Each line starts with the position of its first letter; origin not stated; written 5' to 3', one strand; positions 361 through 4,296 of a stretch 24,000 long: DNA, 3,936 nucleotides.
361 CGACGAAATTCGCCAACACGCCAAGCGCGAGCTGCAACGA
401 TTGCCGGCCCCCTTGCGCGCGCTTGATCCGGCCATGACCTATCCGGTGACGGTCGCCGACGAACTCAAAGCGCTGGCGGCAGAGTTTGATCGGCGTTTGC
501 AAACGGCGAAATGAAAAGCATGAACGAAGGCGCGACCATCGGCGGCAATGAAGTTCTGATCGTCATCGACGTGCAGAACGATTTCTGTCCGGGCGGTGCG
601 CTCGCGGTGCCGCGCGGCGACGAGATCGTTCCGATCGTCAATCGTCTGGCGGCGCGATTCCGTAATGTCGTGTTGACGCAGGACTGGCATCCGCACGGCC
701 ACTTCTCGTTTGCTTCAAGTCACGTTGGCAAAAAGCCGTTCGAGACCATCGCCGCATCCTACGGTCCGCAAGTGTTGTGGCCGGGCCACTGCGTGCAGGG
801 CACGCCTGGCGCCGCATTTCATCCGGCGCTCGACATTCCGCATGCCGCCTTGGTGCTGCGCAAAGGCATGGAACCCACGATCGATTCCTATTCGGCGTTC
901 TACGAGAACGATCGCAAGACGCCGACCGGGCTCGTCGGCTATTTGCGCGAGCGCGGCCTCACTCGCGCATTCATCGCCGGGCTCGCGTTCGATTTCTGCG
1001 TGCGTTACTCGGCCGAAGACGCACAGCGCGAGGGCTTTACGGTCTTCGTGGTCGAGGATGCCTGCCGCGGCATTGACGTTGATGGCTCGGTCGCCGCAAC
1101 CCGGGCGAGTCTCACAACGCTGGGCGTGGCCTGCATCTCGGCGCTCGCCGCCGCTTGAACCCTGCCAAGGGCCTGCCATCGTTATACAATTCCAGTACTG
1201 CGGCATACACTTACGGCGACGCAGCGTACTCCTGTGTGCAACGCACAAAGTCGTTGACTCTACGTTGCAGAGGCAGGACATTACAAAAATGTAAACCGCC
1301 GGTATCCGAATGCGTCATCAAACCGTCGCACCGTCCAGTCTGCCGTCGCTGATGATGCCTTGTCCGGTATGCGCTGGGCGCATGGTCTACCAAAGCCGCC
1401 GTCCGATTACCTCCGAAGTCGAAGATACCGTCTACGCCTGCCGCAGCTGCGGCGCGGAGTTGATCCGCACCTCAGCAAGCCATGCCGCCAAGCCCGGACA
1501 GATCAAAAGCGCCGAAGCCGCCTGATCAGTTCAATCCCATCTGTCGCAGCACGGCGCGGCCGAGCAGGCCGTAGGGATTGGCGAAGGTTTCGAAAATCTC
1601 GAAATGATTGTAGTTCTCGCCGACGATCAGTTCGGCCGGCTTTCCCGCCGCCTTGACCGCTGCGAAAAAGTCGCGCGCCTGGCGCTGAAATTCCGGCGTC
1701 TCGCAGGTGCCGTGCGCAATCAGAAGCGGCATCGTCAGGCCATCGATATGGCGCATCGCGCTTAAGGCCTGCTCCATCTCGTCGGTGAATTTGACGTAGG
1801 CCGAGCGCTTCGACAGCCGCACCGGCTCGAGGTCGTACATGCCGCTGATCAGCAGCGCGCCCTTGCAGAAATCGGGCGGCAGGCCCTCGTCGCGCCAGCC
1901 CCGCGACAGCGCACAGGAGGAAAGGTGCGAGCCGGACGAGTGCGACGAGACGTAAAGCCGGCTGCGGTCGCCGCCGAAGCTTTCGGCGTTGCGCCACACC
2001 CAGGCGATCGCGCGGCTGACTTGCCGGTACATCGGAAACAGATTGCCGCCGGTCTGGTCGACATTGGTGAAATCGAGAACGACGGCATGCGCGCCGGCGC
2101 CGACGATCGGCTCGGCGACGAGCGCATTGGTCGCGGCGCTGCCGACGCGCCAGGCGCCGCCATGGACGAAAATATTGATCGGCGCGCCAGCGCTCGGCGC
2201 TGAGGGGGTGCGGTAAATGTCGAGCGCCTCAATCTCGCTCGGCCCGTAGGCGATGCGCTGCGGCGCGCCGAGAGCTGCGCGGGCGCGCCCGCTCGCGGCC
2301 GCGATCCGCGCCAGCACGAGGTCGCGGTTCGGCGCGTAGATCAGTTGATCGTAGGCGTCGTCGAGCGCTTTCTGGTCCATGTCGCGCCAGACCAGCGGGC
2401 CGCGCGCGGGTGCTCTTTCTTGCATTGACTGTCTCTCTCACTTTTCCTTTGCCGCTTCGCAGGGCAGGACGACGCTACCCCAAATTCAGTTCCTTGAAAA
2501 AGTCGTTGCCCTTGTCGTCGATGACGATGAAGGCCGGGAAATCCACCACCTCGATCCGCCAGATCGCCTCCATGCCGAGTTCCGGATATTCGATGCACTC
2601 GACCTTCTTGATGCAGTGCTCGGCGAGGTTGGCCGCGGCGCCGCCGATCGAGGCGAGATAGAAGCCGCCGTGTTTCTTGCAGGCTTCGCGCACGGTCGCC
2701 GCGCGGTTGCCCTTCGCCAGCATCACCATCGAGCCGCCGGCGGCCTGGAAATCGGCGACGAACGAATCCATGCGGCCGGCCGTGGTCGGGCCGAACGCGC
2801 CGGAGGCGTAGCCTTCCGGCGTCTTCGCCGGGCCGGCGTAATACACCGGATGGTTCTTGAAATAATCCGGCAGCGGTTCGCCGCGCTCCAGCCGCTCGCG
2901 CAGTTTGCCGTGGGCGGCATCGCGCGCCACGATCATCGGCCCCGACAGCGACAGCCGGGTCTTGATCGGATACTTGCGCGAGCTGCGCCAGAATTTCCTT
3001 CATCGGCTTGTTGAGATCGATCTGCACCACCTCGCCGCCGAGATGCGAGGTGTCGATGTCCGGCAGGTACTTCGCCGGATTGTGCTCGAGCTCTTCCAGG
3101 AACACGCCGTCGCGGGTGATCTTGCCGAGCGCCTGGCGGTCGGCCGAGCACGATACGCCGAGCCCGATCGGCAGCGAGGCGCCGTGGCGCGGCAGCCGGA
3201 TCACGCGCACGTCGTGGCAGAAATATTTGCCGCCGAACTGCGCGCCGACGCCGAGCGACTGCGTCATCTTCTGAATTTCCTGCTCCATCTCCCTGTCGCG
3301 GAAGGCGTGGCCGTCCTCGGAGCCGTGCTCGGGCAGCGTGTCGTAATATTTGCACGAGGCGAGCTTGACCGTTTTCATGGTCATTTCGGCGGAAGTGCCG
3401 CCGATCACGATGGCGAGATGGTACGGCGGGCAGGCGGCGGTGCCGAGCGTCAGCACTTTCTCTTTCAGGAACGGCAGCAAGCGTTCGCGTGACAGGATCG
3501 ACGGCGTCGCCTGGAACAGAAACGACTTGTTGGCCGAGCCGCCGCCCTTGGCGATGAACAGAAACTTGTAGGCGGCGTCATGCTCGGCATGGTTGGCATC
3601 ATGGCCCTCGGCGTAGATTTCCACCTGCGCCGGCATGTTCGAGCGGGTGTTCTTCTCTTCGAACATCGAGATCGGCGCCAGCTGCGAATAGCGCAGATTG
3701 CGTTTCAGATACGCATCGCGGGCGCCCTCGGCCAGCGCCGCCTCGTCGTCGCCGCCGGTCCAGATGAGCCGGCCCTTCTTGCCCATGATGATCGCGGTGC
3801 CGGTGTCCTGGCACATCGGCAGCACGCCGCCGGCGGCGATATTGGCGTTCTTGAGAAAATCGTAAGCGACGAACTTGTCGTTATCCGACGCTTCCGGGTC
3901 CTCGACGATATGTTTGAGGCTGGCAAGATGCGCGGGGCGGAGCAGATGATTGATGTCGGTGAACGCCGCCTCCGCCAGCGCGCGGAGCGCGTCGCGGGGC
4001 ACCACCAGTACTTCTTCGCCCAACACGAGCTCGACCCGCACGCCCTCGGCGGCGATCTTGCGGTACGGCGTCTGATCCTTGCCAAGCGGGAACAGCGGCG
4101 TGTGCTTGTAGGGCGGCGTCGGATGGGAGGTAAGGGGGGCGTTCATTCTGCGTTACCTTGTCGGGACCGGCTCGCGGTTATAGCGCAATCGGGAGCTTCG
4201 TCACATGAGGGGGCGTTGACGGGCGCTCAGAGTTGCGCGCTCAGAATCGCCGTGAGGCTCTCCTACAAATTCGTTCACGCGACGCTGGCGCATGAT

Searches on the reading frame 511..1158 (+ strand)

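Call 26: search_protein_families(library=pfam, proteins=[window:511-1158:+], max_evalue=0.01)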
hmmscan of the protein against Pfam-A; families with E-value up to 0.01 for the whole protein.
window:511-1158:+ (215 aa): 1 family
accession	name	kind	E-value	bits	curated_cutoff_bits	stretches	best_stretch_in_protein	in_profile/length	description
PF00857.26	Isochorismatase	-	9.7e-26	91.3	27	1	15-198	2-161/175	Isochorismatase domain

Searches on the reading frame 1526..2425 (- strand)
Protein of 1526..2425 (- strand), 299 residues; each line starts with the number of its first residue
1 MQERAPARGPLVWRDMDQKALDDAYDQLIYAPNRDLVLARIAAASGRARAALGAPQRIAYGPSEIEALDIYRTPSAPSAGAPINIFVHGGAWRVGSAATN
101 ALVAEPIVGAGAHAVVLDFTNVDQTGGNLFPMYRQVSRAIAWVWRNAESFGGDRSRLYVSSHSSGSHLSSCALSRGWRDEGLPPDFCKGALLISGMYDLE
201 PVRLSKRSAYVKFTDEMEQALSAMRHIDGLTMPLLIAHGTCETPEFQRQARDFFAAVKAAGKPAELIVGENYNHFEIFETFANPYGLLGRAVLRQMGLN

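Call 26: search_protein_families(library=pfam, proteins=[window:1526-2425:-], max_evalue=0.01)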
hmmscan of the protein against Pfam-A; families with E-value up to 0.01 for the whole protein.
window:1526-2425:- (299 aa): 3 families
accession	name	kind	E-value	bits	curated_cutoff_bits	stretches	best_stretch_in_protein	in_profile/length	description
PF20434.5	BD-FAE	-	4.1e-14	53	26.8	1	68-171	1-105/215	BD-FAE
PF07859.19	Abhydrolase_3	-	3.7e-10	40.3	25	1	85-212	2-124/210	alpha/beta hydrolase fold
PF00135.34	COesterase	-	2.1e-05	24.1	27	1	68-171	88-199/515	Carboxylesterase family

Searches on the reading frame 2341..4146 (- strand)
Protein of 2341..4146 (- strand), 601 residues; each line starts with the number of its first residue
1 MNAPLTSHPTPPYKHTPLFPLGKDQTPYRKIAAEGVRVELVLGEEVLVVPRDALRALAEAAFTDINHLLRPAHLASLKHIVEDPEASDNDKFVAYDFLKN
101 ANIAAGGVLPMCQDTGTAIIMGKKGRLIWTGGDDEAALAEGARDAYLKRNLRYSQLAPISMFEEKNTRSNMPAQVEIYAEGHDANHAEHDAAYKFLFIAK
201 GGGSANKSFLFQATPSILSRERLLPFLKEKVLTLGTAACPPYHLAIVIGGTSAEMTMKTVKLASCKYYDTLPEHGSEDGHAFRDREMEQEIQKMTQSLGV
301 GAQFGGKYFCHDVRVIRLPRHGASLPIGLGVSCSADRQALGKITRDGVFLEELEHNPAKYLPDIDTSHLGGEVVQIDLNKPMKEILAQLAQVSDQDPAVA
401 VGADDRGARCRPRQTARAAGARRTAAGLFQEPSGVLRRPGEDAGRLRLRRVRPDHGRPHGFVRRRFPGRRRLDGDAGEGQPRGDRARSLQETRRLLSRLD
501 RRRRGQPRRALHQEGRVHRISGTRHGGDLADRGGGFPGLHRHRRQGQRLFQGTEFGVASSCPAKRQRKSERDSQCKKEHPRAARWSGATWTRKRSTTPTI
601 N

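Call 59: search_protein_families(library=pfam, proteins=[window:2341-4146:-], max_evalue=0.01)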
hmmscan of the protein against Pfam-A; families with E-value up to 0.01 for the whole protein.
window:2341-4146:- (601 aa): 1 family
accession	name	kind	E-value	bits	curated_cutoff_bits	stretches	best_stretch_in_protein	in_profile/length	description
PF05681.19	Fumerase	-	2.2e-75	253.9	25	1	58-339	4-267/270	Fumarate hydratase (Fumerase)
